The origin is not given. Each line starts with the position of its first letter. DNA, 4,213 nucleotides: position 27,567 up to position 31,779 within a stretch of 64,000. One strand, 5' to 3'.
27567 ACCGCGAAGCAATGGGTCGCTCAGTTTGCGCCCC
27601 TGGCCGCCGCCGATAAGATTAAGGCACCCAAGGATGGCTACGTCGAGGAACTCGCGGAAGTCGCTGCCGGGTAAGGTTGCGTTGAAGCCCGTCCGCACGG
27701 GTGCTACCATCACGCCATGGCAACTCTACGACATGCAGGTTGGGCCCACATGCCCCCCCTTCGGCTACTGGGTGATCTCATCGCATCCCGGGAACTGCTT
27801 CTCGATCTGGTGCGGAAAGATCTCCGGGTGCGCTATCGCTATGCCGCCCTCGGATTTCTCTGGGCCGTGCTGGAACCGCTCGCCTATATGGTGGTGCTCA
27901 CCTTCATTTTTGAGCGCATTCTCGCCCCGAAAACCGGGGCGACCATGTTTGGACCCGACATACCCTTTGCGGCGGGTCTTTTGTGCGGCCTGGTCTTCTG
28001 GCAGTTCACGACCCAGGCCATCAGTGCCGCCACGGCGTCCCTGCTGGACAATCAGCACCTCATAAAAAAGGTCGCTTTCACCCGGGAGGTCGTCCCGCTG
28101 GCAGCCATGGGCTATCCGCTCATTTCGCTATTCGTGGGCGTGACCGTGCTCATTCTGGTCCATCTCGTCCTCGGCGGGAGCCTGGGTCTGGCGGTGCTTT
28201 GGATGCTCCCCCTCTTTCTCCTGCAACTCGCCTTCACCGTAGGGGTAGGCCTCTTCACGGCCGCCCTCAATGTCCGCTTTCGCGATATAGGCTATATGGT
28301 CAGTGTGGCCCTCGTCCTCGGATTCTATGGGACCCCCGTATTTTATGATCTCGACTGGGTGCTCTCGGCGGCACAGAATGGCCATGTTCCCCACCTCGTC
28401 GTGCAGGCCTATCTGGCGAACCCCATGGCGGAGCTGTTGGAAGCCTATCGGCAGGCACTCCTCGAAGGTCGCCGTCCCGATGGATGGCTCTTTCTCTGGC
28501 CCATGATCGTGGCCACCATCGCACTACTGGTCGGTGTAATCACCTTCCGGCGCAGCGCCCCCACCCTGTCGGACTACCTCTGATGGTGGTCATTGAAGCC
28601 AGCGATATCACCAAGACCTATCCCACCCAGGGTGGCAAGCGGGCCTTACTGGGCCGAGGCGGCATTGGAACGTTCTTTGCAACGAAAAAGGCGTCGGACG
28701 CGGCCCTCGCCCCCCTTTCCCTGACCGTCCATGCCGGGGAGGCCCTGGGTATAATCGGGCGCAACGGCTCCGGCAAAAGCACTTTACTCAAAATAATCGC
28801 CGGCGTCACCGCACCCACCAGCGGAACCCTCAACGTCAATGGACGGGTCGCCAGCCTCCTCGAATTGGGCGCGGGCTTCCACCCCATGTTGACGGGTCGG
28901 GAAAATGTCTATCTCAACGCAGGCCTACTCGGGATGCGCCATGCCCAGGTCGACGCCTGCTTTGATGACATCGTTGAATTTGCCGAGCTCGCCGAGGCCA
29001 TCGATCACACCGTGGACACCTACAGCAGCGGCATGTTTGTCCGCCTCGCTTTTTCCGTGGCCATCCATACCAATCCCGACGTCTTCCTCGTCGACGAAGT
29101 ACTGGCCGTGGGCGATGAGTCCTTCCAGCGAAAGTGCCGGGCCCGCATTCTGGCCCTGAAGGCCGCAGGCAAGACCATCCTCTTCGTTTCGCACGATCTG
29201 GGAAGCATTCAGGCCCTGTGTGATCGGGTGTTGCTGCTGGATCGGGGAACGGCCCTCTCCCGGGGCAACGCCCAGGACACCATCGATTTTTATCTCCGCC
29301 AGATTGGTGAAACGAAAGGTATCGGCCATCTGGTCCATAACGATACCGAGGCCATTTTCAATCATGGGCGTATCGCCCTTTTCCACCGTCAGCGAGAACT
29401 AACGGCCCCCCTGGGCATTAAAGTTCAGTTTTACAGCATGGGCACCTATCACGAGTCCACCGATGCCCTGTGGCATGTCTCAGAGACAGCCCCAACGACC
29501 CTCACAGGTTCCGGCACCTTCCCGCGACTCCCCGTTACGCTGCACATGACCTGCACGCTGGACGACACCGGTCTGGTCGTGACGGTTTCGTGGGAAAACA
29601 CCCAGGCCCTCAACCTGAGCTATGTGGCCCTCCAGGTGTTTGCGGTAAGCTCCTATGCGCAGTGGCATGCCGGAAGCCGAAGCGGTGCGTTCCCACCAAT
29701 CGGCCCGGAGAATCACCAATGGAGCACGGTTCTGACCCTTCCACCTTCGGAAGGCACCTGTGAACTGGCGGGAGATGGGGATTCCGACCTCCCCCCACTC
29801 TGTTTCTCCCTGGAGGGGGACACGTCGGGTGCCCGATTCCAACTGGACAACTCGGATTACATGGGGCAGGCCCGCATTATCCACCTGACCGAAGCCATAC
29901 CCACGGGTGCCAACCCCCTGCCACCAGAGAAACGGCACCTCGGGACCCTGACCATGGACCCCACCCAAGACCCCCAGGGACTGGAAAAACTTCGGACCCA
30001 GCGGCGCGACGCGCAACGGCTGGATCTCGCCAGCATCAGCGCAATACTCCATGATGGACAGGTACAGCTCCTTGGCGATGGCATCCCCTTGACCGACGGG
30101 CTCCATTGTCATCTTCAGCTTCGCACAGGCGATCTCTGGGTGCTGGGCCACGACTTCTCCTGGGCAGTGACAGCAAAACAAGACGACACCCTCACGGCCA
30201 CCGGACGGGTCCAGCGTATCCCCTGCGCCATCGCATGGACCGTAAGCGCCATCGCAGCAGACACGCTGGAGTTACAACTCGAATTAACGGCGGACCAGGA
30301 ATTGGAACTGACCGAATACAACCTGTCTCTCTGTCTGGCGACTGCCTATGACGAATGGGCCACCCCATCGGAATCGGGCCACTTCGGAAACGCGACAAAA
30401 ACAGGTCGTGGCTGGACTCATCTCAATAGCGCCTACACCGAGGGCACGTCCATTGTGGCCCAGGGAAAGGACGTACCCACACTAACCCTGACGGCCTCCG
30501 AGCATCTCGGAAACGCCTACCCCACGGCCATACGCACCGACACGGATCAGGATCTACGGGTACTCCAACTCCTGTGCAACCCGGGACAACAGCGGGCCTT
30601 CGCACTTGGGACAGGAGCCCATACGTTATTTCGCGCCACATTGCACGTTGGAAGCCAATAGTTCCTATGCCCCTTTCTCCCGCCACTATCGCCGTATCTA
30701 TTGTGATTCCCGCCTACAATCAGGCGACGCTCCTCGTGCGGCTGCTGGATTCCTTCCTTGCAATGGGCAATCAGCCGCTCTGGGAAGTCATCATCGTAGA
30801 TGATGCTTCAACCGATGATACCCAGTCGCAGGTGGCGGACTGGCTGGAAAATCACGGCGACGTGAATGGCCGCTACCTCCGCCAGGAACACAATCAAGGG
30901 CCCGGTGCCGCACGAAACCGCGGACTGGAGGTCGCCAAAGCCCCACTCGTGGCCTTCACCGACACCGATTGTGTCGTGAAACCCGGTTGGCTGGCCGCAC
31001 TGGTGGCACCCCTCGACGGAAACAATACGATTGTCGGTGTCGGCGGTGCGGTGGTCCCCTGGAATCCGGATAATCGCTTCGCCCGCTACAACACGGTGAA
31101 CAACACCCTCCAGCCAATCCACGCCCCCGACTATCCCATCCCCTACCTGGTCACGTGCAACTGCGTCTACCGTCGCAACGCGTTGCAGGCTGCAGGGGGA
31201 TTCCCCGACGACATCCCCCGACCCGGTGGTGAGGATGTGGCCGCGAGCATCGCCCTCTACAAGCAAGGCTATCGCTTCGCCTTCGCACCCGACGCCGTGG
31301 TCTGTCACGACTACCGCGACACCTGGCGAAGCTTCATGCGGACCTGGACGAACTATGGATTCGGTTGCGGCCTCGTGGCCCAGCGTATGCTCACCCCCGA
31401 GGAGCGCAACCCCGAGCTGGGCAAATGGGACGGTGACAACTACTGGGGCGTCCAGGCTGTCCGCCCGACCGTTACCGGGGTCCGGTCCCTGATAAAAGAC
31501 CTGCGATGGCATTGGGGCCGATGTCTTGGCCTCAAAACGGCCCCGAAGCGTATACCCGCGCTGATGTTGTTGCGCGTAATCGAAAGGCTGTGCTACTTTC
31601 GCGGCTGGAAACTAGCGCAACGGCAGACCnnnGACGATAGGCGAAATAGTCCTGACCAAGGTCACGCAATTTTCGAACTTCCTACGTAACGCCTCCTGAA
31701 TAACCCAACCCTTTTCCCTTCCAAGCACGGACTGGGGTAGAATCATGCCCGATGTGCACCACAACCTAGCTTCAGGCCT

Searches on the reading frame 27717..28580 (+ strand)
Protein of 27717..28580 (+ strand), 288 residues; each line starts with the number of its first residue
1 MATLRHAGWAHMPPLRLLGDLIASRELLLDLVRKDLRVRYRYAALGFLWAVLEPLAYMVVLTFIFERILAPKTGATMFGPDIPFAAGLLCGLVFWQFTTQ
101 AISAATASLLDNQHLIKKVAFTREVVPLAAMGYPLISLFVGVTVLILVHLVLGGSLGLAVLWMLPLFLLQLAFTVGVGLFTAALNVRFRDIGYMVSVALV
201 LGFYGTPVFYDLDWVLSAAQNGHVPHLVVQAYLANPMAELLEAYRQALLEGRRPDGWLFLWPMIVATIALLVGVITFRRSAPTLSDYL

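Call 4: search_protein_families(library=pfam, proteins=[window:27717-28580:+], max_evalue=0.01)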
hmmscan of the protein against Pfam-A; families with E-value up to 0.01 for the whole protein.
window:27717-28580:+ (288 aa): 1 family
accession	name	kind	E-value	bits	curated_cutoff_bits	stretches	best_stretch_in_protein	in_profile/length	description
PF01061.29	ABC2_membrane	-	3.1e-13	50.2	26.9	1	31-213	6-184/211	ABC-2 type transporter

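Call 5: search_protein_families(library=ncbifam, proteins=[window:27717-28580:+], max_evalue=0.01)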
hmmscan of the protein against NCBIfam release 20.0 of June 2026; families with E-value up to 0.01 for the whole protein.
window:27717-28580:+ (288 aa): 2 families
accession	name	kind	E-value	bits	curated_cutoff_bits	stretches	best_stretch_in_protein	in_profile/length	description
NF050109.1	galactan_ABC_perm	equivalog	2.4e-19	69.9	380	1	22-274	18-258/272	galactan export ABC transporter permease subunit Wzm/RfbD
NF050053.1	CapPschTportKpsM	equivalog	2.9e-07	30.7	300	1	30-277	7-247/257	capsule polysaccharide transporter KpsM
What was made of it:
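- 27717..28583 (+): Wzm-type ABC-2 permease of the same operon. Pfam ABC2_membrane and NCBIfam galactan Wzm/RfbD at 2.4e-19 (calls 4, 5).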

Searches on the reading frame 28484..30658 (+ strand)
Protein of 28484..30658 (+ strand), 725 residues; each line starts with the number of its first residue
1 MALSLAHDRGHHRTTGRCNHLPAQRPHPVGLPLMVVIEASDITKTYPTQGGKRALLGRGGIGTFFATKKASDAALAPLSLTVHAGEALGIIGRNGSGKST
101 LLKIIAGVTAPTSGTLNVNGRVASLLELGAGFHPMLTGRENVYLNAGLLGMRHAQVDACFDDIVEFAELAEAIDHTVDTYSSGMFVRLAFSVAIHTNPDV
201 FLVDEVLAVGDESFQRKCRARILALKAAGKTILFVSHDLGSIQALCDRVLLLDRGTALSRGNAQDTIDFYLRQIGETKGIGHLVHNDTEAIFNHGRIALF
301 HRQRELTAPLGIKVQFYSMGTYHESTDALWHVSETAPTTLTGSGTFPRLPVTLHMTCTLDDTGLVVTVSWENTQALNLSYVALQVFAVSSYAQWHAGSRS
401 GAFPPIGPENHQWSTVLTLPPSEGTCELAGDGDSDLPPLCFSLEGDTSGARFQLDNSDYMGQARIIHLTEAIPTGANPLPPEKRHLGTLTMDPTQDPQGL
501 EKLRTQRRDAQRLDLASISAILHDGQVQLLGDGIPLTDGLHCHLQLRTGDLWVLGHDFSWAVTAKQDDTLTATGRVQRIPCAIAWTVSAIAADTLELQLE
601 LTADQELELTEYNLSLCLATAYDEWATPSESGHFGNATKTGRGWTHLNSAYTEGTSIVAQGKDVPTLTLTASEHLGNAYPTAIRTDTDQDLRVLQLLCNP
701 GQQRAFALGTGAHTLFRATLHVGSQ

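Call 4: search_protein_families(library=pfam, proteins=[window:28484-30658:+], max_evalue=0.01)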
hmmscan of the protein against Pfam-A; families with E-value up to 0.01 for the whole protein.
window:28484-30658:+ (725 aa): 3 families
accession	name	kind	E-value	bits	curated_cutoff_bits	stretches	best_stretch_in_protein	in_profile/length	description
PF00005.33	ABC_tran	-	4.3e-20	73.1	25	1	76-206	2-135/137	ABC transporter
PF13304.12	AAA_21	-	0.00046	20.8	27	1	89-106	3-20/304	AAA domain, putative AbiEii toxin, Type IV TA system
PF13555.12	AAA_29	-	0.0017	18.5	27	1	86-113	23-50/61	P-loop containing region of AAA domain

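Call 5: search_protein_families(library=ncbifam, proteins=[window:28484-30658:+], max_evalue=0.01)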
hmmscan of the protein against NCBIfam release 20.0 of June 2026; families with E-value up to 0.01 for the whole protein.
window:28484-30658:+ (725 aa): 184 families (the best 25 are shown)
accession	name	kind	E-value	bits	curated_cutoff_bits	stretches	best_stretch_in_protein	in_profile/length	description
NF010065.0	PRK13545.1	equivalog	2.3e-52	178.4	538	1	72-271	37-235/549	teichoic acids export protein ATP-binding subunit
NF010066.0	PRK13546.1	equivalog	4.2e-47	160.7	320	1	72-273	37-237/264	teichoic acids export ABC transporter ATP-binding subunit TagH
NF050108.1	galactan_ABC_ATP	equivalog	7e-45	153.1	400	1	52-270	21-240/244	galactan export ABC transporter ATP-binding subunit Wzt/RfbE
TIGR01188.1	drrA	subfamily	1.4e-31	109.9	312.45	1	74-265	8-210/302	daunorubicin resistance ABC transporter, ATP-binding protein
NF010059.0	PRK13536.1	equivalog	8.8e-27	93.7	549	1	74-268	58-263/342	nodulation factor ABC transporter ATP-binding protein NodI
NF010060.0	PRK13537.1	equivalog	1.7e-26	92.8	521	1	75-268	31-235/314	nodulation factor ABC transporter ATP-binding protein NodI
TIGR01288.1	nodI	equivalog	2.1e-24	86.1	424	1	76-268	21-224/303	nodulation factor ABC transporter ATP-binding protein NodI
TIGR04521.1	ECF_ATPase_2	equivalog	4e-24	85.2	330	2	67-122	13-68/279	energy-coupling factor transporter ATPase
TIGR03258.1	PhnT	equivalog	4.4e-22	78.6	499.15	1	71-266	20-227/359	2-aminoethylphosphonate ABC transport system ATP-binding subunit PhnT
NF040933.2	ABC_arch_GlcV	equivalog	1.5e-21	76.7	450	2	64-122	11-69/357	glucose ABC transporter ATP-binding protein GlcV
TIGR03740.1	galliderm_ABC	subfamily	1.8e-21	76.9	309.75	1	72-257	13-202/223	lantibiotic protection ABC transporter ATP-binding subunit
TIGR02769.1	nickel_nikE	equivalog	2.4e-21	76.4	332.55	2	65-121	17-73/265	nickel import ATP-binding protein NikE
TIGR01184.1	ntrCD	subfamily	2.5e-21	76.3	291.8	1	78-262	4-198/230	nitrate ABC transporter ATP-binding protein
TIGR02142.1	modC_ABC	equivalog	2.7e-21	76.2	285.05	1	78-267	16-220/353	molybdenum ABC transporter ATP-binding protein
NF040873.1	AztA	equivalog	4.7e-21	75.2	220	1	71-250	4-190/191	zinc ABC transporter ATP-binding protein AztA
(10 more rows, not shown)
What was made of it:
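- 28583..30661 (+): Wzt-type ABC ATPase with an uncharacterised C-terminal extension of about 450 aa. The likely start is ATG 28583, overlapping the Wzm stop. NCBIfam TagH/Wzt matches at 1e-45 to 1e-52 (call 5).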

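Call 72: search_protein_families(library=padloc, proteins=[window:28583-30658:+], max_evalue=0.01)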
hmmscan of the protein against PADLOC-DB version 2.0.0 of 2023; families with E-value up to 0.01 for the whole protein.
window:28583-30658:+ (692 aa): 4 families
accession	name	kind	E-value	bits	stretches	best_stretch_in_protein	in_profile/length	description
PDLC04135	mad3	-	1e-18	66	2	142-221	259-339/374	mads_3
PDLC04140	mad8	-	2.3e-06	25.3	1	29-75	3-50/314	mads_8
PDLC02980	AriA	-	4.8e-05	21.5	1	56-75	3-22/304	-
PDLC00269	PtuA1|PtuA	-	0.0013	16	1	57-74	37-54/446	AAA ATPase domain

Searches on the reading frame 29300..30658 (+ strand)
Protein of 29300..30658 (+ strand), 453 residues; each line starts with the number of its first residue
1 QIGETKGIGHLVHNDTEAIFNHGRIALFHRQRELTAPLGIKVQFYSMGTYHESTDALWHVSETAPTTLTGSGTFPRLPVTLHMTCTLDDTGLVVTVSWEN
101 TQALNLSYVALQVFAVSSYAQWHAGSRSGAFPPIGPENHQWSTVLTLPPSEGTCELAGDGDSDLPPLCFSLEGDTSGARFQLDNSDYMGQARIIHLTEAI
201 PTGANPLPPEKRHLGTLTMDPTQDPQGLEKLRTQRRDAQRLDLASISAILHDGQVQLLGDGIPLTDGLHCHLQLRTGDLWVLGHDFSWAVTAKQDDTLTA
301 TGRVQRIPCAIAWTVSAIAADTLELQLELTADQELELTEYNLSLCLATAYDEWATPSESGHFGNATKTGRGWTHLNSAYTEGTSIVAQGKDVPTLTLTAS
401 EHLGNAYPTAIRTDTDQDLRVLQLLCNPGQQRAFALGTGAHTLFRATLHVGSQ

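Call 6: search_protein_families(library=pfam, proteins=[window:29300-30658:+], max_evalue=10)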
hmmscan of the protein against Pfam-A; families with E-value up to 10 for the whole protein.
window:29300-30658:+ (453 aa): 0 families

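Call 53: search_solved_structures(query=window:29309-30658:+, max_evalue=1)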
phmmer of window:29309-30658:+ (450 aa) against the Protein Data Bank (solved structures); distinct sequences matched with E-value up to 1: 0.

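Call 71: search_protein_families(library=ncbifam, proteins=[window:29309-30658:+], max_evalue=0.1)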
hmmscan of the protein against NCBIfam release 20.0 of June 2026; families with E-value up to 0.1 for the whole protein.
window:29309-30658:+ (450 aa): 0 families
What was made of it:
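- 28583..30661 (+): The extension has no Pfam, NCBIfam or PDB hit (calls 6, 53, 71).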

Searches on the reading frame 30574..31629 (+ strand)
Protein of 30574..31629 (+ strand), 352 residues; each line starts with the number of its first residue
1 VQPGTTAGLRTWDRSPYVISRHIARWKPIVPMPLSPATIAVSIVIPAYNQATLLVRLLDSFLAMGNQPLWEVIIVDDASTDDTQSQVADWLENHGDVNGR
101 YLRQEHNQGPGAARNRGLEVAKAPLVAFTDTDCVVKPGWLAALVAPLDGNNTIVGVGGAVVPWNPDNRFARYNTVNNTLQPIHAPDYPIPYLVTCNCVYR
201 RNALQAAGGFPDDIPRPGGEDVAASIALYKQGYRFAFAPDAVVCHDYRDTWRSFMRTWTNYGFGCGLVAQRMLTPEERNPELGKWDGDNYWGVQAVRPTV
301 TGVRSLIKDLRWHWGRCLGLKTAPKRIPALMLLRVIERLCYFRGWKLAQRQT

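Call 4: search_protein_families(library=pfam, proteins=[window:30574-31629:+], max_evalue=0.01)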
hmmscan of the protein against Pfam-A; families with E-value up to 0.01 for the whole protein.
window:30574-31629:+ (352 aa): 5 families
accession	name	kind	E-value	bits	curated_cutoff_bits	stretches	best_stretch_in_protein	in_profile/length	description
PF00535.33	Glycos_transf_2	-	3.3e-35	121.9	23.3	1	42-205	1-165/168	Glycosyl transferase family 2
PF13641.12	Glyco_tranf_2_3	-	9.1e-18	65.5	27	1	41-257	3-216/230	Glycosyltransferase like family 2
PF13632.12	Glyco_trans_2_3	-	4.4e-11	43.4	27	1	126-270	2-145/198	Glycosyl transferase family group 2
PF10111.15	Glyco_tranf_2_2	-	6.3e-11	42.7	27.3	1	43-143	2-102/276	Glycosyltransferase like family 2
PF13506.12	Glyco_transf_21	-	4.5e-06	26.7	21.7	1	116-259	24-170/174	Glycosyl transferase family 21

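Call 5: search_protein_families(library=ncbifam, proteins=[window:30574-31629:+], max_evalue=0.01)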
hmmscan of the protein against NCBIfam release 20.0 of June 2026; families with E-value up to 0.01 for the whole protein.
window:30574-31629:+ (352 aa): 25 families
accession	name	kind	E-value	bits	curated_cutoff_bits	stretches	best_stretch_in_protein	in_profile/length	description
TIGR03965.1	mycofact_glyco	equivalog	2.8e-50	171.5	280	1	28-271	62-306/467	mycofactocin biosynthesis glycosyltransferase MftF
NF041875.1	EPS_EpsD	equivalog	1.6e-31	109.9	370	1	41-271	1-233/325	exopolysaccharide biosynthesis glycosyltransferase EpsD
NF038302.1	EPS_HpsE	equivalog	2e-18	66.4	300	1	40-157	2-121/307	hormogonium polysaccharide biosynthesis glycosyltransferase HpsE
NF007482.0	PRK10073.1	equivalog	2.4e-18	66.3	423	1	38-144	5-107/334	glycosyltransferase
TIGR03937.1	PgaC_IcaA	equivalog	9.8e-16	57.7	422.3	1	38-158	44-161/407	poly-beta-1,6-N-acetyl-D-glucosamine synthase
NF047683.1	TeichurnBiosyTuaG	equivalog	4.9e-15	55.9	400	1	39-141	6-105/252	teichuronic acid biosynthesis protein TuaG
NF041394.1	GtaseAglG_Halo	equivalog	4.6e-13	49.1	440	1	40-248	2-218/304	glucosyl-dolichyl phosphate glucuronosyltransferase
NF050050.1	ProtGlycPglI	equivalog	1.9e-11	43.9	500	1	41-146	4-107/306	GalNAc(5)-diNAcBac-PP-undecaprenol beta-1,3-glucosyltransferase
TIGR04283.1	glyco_like_mftF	equivalog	3.4e-11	43.2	182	1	41-153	1-103/221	TIGR04283 family arsenosugar biosynthesis glycosyltransferase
NF053739.1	GlytfEpsEBac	equivalog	1.9e-10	40.2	450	1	41-164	3-124/265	glycosyltransferase EpsE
NF007453.0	PRK10018.1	equivalog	1.2e-09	38.3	382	1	40-144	7-108/280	colanic acid biosynthesis glycosyltransferase WcaA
TIGR04017.1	WcaA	equivalog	1.3e-09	38.1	495.75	1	40-143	6-106/279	colanic acid biosynthesis glycosyltransferase WcaA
NF038299.1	EPS_HpsN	equivalog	1.3e-09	37.5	425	1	40-161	2-120/317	hormogonium polysaccharide biosynthesis glycosyltransferase HpsN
NF010496.0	PRK13915.1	equivalog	1.9e-09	37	262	1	37-153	29-148/307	glucosyl-3-phosphoglycerate synthase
TIGR04182.1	glyco_TIGR04182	equivalog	1.6e-08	34.3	325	1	41-179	2-128/293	S-layer glycoprotein N-glycosyltransferase AglJ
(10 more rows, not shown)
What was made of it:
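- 30667..31632 (+): Upstream GT2 glycosyltransferase (MftF-like). It occupies the slot that a genuine radical-SAM gene holds in the sister clade. Pfam PF00535 at 3e-35 and NCBIfam MftF at 2.8e-50, below that model's cutoff (calls 4, 5).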
